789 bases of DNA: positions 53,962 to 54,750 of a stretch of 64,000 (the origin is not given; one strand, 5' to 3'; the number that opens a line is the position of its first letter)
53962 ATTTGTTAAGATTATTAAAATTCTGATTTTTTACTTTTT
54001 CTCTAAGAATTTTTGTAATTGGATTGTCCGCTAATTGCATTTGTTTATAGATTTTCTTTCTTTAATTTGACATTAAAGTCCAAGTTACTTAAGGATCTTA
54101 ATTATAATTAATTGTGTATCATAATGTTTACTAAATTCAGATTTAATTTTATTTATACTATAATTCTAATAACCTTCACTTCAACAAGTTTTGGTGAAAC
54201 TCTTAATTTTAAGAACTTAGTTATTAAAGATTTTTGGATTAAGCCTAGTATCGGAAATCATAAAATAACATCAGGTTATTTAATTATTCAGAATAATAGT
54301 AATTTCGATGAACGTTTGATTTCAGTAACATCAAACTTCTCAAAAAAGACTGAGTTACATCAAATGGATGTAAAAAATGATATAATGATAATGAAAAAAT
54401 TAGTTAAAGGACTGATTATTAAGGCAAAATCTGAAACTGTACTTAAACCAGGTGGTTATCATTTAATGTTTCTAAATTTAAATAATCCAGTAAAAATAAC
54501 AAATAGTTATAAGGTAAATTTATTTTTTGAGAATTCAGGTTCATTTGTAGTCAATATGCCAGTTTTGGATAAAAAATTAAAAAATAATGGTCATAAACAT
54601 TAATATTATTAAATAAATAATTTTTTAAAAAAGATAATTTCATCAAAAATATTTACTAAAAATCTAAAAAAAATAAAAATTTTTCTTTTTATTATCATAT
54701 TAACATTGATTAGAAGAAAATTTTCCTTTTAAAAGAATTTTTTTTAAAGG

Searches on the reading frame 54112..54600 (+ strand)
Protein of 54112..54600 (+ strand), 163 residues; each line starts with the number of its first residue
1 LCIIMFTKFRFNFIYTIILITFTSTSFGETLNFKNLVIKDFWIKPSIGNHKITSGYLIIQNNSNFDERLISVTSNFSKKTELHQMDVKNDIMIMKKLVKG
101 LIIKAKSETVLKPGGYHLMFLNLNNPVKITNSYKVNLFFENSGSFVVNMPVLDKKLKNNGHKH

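Call 6: search_protein_families(library=pfam, proteins=[window:54112-54600:+], max_evalue=0.01)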
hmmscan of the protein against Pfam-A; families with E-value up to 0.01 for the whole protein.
window:54112-54600:+ (163 aa): 1 family
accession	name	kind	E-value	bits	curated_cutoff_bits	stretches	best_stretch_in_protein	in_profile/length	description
PF04314.18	PCuAC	-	1.9e-26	92.5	29.4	1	38-144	1-106/109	Copper chaperone PCu(A)C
